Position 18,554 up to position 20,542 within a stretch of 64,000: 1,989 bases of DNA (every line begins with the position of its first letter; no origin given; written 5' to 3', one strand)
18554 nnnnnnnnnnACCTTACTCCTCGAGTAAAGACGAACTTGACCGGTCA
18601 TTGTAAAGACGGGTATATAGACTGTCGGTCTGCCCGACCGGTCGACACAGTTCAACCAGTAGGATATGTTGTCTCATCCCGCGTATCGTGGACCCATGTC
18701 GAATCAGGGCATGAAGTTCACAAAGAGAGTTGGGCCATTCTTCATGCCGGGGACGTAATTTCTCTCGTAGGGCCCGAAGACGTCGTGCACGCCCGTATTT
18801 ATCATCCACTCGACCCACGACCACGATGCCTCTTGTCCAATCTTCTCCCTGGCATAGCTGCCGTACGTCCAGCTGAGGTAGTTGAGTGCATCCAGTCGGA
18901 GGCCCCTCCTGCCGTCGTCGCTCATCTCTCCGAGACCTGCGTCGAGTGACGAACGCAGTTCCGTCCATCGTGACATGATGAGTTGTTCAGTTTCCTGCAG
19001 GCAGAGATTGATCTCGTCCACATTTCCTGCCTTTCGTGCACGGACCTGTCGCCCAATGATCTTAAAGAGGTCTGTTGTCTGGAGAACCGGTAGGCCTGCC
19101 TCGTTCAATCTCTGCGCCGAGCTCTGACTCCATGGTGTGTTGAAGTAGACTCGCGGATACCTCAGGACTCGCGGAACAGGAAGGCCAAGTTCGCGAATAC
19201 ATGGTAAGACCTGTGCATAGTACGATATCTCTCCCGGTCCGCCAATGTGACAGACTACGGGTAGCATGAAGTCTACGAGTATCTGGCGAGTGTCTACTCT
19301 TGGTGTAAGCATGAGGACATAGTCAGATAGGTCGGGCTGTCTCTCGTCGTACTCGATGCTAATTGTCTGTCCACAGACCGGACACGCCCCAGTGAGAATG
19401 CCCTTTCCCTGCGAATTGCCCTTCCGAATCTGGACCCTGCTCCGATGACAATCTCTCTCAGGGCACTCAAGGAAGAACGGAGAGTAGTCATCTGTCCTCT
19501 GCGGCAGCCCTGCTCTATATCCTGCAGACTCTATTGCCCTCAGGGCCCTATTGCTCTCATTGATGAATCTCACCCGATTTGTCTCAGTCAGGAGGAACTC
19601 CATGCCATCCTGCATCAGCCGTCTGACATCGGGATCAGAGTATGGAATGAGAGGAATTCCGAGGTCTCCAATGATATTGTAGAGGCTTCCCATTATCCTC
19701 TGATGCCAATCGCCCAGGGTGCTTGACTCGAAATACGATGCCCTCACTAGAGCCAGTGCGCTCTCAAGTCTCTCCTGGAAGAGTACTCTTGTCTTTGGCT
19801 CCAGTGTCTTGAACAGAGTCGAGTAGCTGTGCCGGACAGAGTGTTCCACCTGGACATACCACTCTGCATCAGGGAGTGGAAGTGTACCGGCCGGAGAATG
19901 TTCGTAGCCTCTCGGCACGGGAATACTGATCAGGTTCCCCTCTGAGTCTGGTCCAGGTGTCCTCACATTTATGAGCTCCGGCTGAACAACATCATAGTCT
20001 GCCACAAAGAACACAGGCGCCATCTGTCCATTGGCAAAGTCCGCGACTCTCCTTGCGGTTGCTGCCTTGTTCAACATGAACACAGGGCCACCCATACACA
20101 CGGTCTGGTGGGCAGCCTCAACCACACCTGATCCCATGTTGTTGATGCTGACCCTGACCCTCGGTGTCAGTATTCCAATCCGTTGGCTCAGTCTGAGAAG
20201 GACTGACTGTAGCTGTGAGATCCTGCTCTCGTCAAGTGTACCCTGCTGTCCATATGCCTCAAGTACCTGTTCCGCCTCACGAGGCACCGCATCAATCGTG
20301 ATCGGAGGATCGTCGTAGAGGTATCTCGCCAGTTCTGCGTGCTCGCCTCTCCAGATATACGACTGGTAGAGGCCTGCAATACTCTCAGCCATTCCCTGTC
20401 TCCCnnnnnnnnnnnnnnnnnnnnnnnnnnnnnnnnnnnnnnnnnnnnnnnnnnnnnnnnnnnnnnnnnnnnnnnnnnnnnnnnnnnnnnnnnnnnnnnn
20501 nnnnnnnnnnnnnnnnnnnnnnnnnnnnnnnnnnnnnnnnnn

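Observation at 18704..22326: Complete bacillithiol-type biosynthesis gene set (bshA-bshC operon, divergent bshB) in an archaeal context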

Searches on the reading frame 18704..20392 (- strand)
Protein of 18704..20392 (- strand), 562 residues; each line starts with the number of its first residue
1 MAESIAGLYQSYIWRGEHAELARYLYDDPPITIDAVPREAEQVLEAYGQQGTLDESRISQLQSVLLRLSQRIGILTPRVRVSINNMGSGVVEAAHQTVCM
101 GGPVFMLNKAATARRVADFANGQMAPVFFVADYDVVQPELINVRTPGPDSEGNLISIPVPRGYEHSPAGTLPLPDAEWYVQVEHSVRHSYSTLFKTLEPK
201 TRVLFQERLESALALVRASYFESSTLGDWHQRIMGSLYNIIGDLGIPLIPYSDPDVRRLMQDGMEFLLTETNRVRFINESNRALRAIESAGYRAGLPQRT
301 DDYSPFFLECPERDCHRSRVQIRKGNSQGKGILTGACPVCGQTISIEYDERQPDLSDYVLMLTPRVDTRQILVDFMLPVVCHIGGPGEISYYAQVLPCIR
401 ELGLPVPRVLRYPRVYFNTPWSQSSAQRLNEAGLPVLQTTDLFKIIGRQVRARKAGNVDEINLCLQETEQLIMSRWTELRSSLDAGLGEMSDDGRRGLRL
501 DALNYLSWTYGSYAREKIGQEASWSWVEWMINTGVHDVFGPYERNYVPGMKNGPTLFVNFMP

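Call 3: search_protein_families(library=ncbifam, proteins=[window:18704-20392:-], max_evalue=0.01)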
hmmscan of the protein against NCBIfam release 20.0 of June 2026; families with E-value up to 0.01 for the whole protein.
window:18704-20392:- (562 aa): 1 family
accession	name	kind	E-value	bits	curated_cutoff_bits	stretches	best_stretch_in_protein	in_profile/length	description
TIGR03998.1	thiol_BshC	equivalog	1.6e-17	63.6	265.8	1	54-491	40-447/529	bacillithiol biosynthesis cysteine-adding enzyme BshC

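Call 4: search_protein_families(library=pfam, proteins=[window:18704-20392:-], max_evalue=0.01)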
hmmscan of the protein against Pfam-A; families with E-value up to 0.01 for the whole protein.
window:18704-20392:- (562 aa): 1 family
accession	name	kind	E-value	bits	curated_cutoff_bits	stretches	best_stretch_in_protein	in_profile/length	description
PF10079.15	Rossmann-like_BshC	-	6.5e-15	55.8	27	1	58-410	53-377/380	Bacillithiol biosynthesis BshC, N-terminal Rossmann-like domain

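Call 11: find_homologous_proteins(query=window:18704-20392:-, max_evalue=0.001)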
Query window:18704-20392:- (562 aa): 192 proteins with E <= 0.001 among 8000 candidates; the best 120 are listed.
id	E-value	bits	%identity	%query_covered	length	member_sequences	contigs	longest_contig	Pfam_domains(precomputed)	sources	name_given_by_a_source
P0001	0.0e+0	1300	100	100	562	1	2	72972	PF10079.16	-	-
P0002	2.5e-200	685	52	100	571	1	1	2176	PF10079.16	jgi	jgi:uncharacterized protein YllA (UPF0747 family)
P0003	4.7e-189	648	51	100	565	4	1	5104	PF10079.16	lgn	-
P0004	5.6e-189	647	50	99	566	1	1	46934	PF10079.16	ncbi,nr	ncbi:MAG: bacillithiol biosynthesis BshC [Candidatus Thorarchaeota archaeon]|nr:bacillithiol biosynt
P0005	4.2e-180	618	48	99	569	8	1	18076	PF10079.16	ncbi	ncbi:MAG: bacillithiol biosynthesis protein BshC [Promethearchaeia archaeon]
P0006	1.3e-176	606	48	99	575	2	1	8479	PF10079.16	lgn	-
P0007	1.7e-176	606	48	100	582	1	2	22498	PF10079.16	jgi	jgi:uncharacterized protein YllA (UPF0747 family)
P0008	6.9e-176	604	47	99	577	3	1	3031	PF10079.16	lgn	-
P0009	3.0e-175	602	47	99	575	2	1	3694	PF10079.16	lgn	-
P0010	4.6e-175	601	47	100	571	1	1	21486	PF10079.16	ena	-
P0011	6.7e-175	601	48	100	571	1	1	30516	PF10079.16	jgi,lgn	-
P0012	1.2e-174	600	47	99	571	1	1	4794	PF10079.16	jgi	jgi:uncharacterized protein YllA (UPF0747 family)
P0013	1.5e-174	600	47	99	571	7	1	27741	PF10079.16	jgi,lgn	jgi:uncharacterized protein YllA (UPF0747 family)/uncharacterized protein YdcH (DUF465 family)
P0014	2.3e-174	599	47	100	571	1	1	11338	PF10079.16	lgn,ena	-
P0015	2.7e-174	599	47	99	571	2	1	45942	PF10079.16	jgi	-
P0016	2.9e-174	599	48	100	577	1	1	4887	PF10079.16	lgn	-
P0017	4.0e-174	598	47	100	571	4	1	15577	PF10079.16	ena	-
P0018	1.1e-173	597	48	100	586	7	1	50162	PF10079.16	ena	-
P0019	1.5e-173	596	47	100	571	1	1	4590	PF10079.16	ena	-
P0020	2.5e-173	596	47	99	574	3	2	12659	PF10079.16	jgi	-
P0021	2.6e-173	596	47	99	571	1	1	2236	PF10079.16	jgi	jgi:hypothetical protein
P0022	3.2e-173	595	47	100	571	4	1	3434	PF10079.16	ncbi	ncbi:MAG: bacillithiol biosynthesis BshC [Promethearchaeota archaeon]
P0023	3.3e-173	595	46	100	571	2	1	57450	PF10079.16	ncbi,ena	ncbi:MAG: bacillithiol biosynthesis BshC [Candidatus Thorarchaeota archaeon]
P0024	4.2e-173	595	47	100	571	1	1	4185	PF10079.16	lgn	-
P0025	4.5e-173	595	46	99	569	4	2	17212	PF10079.16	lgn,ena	-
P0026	5.2e-173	595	47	99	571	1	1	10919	PF10079.16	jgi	jgi:hypothetical protein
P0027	1.8e-172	593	47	100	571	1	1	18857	PF10079.16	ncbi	-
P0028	3.9e-172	592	45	100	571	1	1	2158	PF10079.16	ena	-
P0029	7.7e-172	591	47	99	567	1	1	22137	PF10079.16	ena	-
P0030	1.3e-171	590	46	98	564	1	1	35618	PF10079.16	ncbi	ncbi:MAG: bacillithiol biosynthesis BshC [Promethearchaeota archaeon]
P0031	1.6e-171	590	47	99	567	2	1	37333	PF10079.16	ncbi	-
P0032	4.1e-171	588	46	100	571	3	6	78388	PF10079.16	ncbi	ncbi:MAG: bacillithiol biosynthesis protein BshC [Candidatus Thorarchaeota archaeon]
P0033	4.9e-171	588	46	100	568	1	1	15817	PF10079.16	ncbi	ncbi:MAG: bacillithiol biosynthesis BshC [Candidatus Thorarchaeota archaeon]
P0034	5.1e-171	588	46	100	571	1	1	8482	PF10079.16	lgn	-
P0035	7.0e-171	588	45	100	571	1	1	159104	PF10079.16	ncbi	-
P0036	7.1e-171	588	47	99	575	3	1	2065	PF10079.16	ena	-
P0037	7.4e-171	587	47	100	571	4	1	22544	PF10079.16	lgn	-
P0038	8.3e-171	587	46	100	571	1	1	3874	PF10079.16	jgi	jgi:uncharacterized protein YllA (UPF0747 family)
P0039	8.9e-171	587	47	100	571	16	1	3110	PF10079.16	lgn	-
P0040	1.1e-170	587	46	100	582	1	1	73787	PF10079.16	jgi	-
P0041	1.8e-170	586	46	100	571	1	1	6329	PF10079.16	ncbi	-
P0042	2.1e-170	586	46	99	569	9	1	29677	PF10079.16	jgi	jgi:uncharacterized protein YllA (UPF0747 family)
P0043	2.1e-170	586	46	99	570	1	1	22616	PF10079.16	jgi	jgi:uncharacterized protein YllA (UPF0747 family)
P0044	2.3e-170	586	46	99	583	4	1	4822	PF10079.16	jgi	jgi:uncharacterized protein YllA (UPF0747 family)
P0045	2.4e-170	586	47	98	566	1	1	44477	PF10079.16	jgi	-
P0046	3.6e-170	585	47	100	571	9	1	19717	PF10079.16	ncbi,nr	ncbi:MAG: bacillithiol biosynthesis BshC [Candidatus Thorarchaeota archaeon]|nr:bacillithiol biosynt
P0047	3.6e-170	585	47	100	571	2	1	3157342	PF10079.16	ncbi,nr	ncbi:MAG: bacillithiol biosynthesis BshC [Candidatus Thorarchaeota archaeon]|nr:MAG: bacillithiol bi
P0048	6.5e-170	584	45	99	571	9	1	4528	PF10079.16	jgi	jgi:uncharacterized protein YllA (UPF0747 family)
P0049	1.5e-169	583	46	100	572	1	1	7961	PF10079.16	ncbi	-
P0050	1.9e-169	583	46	99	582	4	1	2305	PF10079.16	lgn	-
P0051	2.7e-169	582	48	99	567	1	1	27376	PF10079.16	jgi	-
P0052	3.0e-169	582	45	100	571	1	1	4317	PF10079.16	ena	-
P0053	3.0e-169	582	46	100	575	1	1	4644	PF10079.16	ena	-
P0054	4.6e-169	582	45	100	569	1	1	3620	PF10079.16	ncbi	ncbi:MAG: bacillithiol biosynthesis BshC [Candidatus Thorarchaeota archaeon]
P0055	5.0e-169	581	47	100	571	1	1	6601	PF10079.16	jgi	jgi:uncharacterized protein YllA (UPF0747 family)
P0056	8.8e-169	581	47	100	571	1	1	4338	PF10079.16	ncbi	-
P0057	9.7e-169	580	45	100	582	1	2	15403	PF10079.16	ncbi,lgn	-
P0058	1.7e-168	580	47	100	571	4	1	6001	PF10079.16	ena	-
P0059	2.1e-168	579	46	100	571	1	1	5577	PF10079.16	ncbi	ncbi:MAG: bacillithiol biosynthesis BshC [Candidatus Thorarchaeota archaeon]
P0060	2.4e-168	579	47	97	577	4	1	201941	PF10079.16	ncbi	ncbi:MAG: bacillithiol biosynthesis protein BshC [Candidatus Thorarchaeota archaeon]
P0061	2.7e-168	579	45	100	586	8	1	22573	PF10079.16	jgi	jgi:uncharacterized protein YllA (UPF0747 family)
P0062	3.0e-168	579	45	100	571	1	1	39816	PF10079.16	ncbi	-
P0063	3.4e-168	579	46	96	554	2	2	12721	PF10079.16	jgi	jgi:uncharacterized protein YllA (UPF0747 family)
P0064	3.4e-168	579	45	99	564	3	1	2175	PF10079.16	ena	-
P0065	3.5e-168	579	47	100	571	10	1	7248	PF10079.16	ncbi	-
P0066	3.6e-168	579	47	100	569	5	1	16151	PF10079.16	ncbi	ncbi:MAG: bacillithiol biosynthesis protein BshC [Candidatus Thorarchaeota archaeon]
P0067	3.8e-168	579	47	98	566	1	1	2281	PF10079.16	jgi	-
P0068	3.8e-168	578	45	100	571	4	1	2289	PF10079.16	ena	-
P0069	4.0e-168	578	46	99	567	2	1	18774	PF10079.16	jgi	jgi:uncharacterized protein YllA (UPF0747 family)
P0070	6.6e-168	578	48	100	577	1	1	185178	PF10079.16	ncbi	-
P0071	8.3e-168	577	47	100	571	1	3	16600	PF10079.16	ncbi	ncbi:MAG: bacillithiol biosynthesis protein BshC [Candidatus Thorarchaeota archaeon]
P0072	8.5e-168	577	46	100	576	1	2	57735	PF10079.16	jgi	jgi:hypothetical protein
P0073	1.0e-167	577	45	99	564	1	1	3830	PF10079.16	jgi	jgi:hypothetical protein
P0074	1.1e-167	577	44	99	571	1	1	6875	PF10079.16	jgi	jgi:uncharacterized protein YllA (UPF0747 family)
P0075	1.2e-167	577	46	100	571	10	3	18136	PF10079.16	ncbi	ncbi:MAG: bacillithiol biosynthesis protein BshC [Candidatus Thorarchaeota archaeon]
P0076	1.9e-167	576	45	100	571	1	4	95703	PF10079.16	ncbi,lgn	ncbi:MAG: bacillithiol biosynthesis BshC [Candidatus Thorarchaeota archaeon]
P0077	3.9e-167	575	45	100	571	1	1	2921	PF10079.16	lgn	-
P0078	3.9e-167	575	45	100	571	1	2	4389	PF10079.16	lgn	-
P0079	3.9e-167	575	45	100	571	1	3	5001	PF10079.16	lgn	-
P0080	4.3e-167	575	45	99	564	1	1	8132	PF10079.16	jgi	jgi:hypothetical protein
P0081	8.1e-167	574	46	99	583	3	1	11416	PF10079.16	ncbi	-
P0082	1.0e-166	574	46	100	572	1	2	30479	PF10079.16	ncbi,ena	-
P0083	1.1e-166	574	44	100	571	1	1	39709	PF10079.16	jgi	-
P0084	2.1e-166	573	45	100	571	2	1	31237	PF10079.16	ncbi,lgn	ncbi:MAG: bacillithiol biosynthesis BshC [Promethearchaeota archaeon]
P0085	2.7e-166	572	45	100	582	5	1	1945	PF10079.16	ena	-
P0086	3.2e-166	572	44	100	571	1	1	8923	PF10079.16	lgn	-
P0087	3.2e-166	572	45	99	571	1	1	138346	PF10079.16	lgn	-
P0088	3.2e-166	572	44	99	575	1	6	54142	PF10079.16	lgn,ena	-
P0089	3.8e-166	572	45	100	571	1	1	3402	PF10079.16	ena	-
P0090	6.5e-166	571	46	100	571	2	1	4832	PF10079.16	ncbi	ncbi:MAG: bacillithiol biosynthesis BshC [Candidatus Thorarchaeota archaeon]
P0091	7.5e-166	571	47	100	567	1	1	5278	PF10079.16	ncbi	-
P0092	7.6e-166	571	45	100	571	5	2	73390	PF10079.16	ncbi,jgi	ncbi:MAG: bacillithiol biosynthesis protein BshC [Candidatus Thorarchaeota archaeon]|jgi:hypothetica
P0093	7.8e-166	571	45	100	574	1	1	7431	PF10079.16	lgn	-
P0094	8.3e-166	571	45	99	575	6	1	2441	PF10079.16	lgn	-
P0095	9.4e-166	571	47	100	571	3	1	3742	PF10079.16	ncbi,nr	ncbi:MAG: bacillithiol biosynthesis BshC [Candidatus Thorarchaeota archaeon]|nr:bacillithiol biosynt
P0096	1.4e-165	570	45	100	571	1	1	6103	PF10079.16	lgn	-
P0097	1.7e-165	570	44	100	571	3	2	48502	PF10079.16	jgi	-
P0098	2.0e-165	570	44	99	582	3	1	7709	PF10079.16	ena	-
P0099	2.4e-165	569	44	100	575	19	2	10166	PF10079.16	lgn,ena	-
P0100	2.5e-165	569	45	98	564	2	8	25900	PF10079.16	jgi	jgi:uncharacterized protein YllA (UPF0747 family)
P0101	2.5e-165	569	45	100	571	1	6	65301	PF10079.16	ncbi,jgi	ncbi:MAG: bacillithiol biosynthesis protein BshC [Candidatus Thorarchaeota archaeon]|jgi:uncharacter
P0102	3.0e-165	569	45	98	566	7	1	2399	PF10079.16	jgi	-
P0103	3.6e-165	569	45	100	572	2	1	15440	PF10079.16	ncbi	ncbi:MAG: bacillithiol biosynthesis BshC [Candidatus Thorarchaeota archaeon]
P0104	3.7e-165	569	46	99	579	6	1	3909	PF10079.16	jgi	-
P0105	4.2e-165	568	45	100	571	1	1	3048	PF10079.16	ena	-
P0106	4.4e-165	568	45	100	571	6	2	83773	PF10079.16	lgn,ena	-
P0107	1.5e-164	567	46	99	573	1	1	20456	PF10079.16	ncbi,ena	-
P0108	1.7e-164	566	45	100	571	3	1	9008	PF10079.16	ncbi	ncbi:MAG: bacillithiol biosynthesis BshC [Candidatus Thorarchaeota archaeon]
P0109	2.1e-164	566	43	99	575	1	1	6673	PF10079.16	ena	-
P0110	2.5e-164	566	43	99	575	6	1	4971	PF10079.16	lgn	-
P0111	2.9e-164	566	45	96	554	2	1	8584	PF10079.16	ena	-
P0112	3.6e-164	565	45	100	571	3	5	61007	PF10079.16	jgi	jgi:uncharacterized protein YllA (UPF0747 family)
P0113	3.8e-164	565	46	99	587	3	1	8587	PF10079.16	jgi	jgi:uncharacterized protein YllA (UPF0747 family)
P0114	4.6e-164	565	45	100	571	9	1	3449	PF10079.16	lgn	-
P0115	9.0e-164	564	48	93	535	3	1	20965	PF10079.16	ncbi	-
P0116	1.1e-163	564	44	99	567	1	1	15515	PF10079.16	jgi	jgi:uncharacterized protein YllA (UPF0747 family)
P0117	1.2e-163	564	45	100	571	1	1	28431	PF10079.16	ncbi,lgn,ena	-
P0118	1.4e-163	563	44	99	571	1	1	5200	PF10079.16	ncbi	-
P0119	1.4e-163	563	44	100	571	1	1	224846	PF10079.16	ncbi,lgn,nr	ncbi:MAG: hypothetical protein BAJATHORv1_50196 [Candidatus Thorarchaeota archaeon]|nr:MAG: hypothet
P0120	1.8e-163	563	45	100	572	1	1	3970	PF10079.16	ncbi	-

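Call 13: search_solved_structures(query=window:18704-20392:-, max_evalue=1, show_alignments=1)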
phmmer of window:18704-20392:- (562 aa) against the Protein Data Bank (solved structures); distinct sequences matched with E-value up to 1: 1.
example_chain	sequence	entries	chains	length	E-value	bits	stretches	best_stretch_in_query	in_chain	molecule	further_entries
4wbd_A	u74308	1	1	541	3.1e-05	25.8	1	213-413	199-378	BSHC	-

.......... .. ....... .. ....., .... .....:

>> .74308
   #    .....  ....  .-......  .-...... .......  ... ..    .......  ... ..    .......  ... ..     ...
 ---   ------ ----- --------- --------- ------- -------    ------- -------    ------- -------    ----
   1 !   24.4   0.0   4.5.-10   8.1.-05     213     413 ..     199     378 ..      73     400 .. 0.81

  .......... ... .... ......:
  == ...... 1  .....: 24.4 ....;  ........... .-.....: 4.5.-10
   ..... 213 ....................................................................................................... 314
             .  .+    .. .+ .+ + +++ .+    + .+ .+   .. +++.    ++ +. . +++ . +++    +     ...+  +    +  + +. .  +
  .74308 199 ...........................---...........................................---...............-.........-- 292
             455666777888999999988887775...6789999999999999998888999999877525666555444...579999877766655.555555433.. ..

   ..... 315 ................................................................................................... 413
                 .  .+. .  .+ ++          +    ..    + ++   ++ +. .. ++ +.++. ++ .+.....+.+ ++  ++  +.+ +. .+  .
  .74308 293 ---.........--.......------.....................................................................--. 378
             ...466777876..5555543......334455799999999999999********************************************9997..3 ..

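Call 16: find_encoding_contigs(protein=P0047, flank=8000, max_places=2)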
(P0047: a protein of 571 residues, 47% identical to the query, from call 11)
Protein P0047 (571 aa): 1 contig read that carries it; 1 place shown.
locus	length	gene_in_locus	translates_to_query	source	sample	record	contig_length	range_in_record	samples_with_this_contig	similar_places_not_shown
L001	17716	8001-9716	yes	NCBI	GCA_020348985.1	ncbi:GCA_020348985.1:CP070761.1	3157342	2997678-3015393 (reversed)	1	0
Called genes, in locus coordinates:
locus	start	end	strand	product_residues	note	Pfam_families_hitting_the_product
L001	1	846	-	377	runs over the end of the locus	PF01513:NAD_kinase, PF20143:NAD_kinase_C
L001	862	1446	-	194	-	-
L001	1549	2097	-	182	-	PF00025:Arf, PF00071:Ras, PF08477:Roc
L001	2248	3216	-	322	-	PF13302:Acetyltransf_3 (faint), PF00583:Acetyltransf_1, PF13673:Acetyltransf_10, PF08445:FR47, PF13508:Acetyltransf_7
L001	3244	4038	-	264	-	PF00326:Peptidase_S9 (faint), PF20408:Abhydrolase_11 (faint), PF00561:Abhydrolase_1, PF12146:Hydrolase_4, PF12697:Abhydrolase_6, PF12695:Abhydrolase_5 (faint)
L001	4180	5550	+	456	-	PF02878:PGM_PMM_I, PF02879:PGM_PMM_II, PF02880:PGM_PMM_III, PF00408:PGM_PMM_IV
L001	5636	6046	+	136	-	-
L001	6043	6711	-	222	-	PF02585:PIG-L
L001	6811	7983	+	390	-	PF13477:Glyco_trans_4_2, PF13439:Glyco_transf_4, PF13579:Glyco_trans_4_4, PF00534:Glycos_transf_1, PF13692:Glyco_trans_1_4, PF13524:Glyco_trans_1_2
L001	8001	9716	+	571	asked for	PF10079:Rossmann-like_BshC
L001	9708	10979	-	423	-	PF00155:Aminotran_1_2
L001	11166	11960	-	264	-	PF00215:OMPdecase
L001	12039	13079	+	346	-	-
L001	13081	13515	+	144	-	PF00293:NUDIX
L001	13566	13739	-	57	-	-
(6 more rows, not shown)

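Call 17: find_encoding_contigs(protein=P0005, flank=8000, max_places=2)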
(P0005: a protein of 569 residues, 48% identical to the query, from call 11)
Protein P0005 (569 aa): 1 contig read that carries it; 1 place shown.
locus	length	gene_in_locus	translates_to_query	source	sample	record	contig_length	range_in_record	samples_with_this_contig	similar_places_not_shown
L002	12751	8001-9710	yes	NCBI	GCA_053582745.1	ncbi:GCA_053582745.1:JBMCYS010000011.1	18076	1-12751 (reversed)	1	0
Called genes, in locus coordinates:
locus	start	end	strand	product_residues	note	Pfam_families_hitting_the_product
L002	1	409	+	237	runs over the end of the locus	PF00106:adh_short, PF08659:KR, PF13460:NAD_binding_10 (weak), PF13561:adh_short_C2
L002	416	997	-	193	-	-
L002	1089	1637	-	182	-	PF00025:Arf, PF00071:Ras, PF08477:Roc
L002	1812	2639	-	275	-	PF00561:Abhydrolase_1, PF12146:Hydrolase_4, PF12697:Abhydrolase_6, PF12695:Abhydrolase_5 (faint)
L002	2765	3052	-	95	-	-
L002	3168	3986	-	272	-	PF00561:Abhydrolase_1, PF12697:Abhydrolase_6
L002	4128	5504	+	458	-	PF02878:PGM_PMM_I, PF02879:PGM_PMM_II, PF02880:PGM_PMM_III, PF00408:PGM_PMM_IV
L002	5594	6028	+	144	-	-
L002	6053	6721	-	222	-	PF02585:PIG-L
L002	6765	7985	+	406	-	PF13477:Glyco_trans_4_2, PF13439:Glyco_transf_4, PF13579:Glyco_trans_4_4, PF20706:GT4-conflict (weak), PF00534:Glycos_transf_1, PF13692:Glyco_trans_1_4, PF13524:Glyco_trans_1_2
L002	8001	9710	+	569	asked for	PF10079:Rossmann-like_BshC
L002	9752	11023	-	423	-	PF00155:Aminotran_1_2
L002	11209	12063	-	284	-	PF00215:OMPdecase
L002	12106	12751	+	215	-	?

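Call 18: find_encoding_contigs(protein=P0004, flank=8000, max_places=2)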
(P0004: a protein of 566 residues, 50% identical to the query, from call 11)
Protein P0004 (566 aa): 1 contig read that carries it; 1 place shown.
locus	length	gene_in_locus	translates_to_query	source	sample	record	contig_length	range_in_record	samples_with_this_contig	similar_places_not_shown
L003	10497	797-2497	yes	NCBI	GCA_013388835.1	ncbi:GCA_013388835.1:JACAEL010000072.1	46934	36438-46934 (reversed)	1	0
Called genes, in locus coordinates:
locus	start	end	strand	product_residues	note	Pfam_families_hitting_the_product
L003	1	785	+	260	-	PF13439:Glyco_transf_4 (weak), PF20706:GT4-conflict (weak), PF00534:Glycos_transf_1, PF13692:Glyco_trans_1_4, PF13524:Glyco_trans_1_2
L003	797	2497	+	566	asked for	PF10079:Rossmann-like_BshC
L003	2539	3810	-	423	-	PF00155:Aminotran_1_2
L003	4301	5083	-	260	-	PF00215:OMPdecase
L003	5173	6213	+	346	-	-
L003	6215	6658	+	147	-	PF00293:NUDIX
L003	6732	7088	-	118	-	-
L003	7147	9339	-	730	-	PF01935:DUF87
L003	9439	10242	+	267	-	PF14801:TrmI-like_N (weak), PF01135:PCMT, PF08704:GCD14, PF13649:Methyltransf_25, PF13847:Methyltransf_31, PF08241:Methyltransf_11 (weak)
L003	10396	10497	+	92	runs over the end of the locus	-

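Call 23: search_protein_representatives(protein=window:18704-20392:-)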
Query: 562 residues. Proteins with E-value up to 0.001 (for the whole library): 667; up to 1e-10: 70; up to 1e-30: 47. The best 150 are listed.
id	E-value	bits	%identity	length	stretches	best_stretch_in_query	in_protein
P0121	9.0e-164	562.4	46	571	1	4-560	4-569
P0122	4.4e-110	385.1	43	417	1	1-407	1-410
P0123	7.0e-103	361.4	36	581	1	52-559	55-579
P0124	2.1e-97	343.3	34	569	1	19-550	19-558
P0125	4.7e-86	305.8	34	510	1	54-559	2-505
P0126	2.9e-84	299.9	36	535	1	54-547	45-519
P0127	6.3e-83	295.5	33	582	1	4-558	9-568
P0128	8.1e-82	291.8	45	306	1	260-561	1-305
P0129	9.1e-82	291.7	34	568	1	56-559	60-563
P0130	2.8e-80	286.7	36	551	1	58-559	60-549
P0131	7.1e-80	285.4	33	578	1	70-559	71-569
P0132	2.8e-79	283.4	32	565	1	54-559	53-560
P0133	1.5e-77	277.7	34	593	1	50-546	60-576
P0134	1.7e-77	277.5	35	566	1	8-557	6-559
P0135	3.1e-77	276.7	45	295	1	3-285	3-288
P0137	3.6e-74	266.6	31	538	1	43-560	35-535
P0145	7.5e-66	239.1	30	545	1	40-561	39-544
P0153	5.3e-53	196.7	27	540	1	49-546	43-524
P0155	3.6e-51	190.7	28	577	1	11-557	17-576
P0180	1.5e-13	66.5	30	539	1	80-421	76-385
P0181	9.3e-13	63.8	31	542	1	82-444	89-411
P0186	1.5e-11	59.9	28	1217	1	60-424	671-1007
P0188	6.3e-11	57.8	32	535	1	52-421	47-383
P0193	1.2e-10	56.9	30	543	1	94-413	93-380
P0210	5.1e-09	51.5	26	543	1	59-414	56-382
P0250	1.6e-07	46.6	28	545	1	89-499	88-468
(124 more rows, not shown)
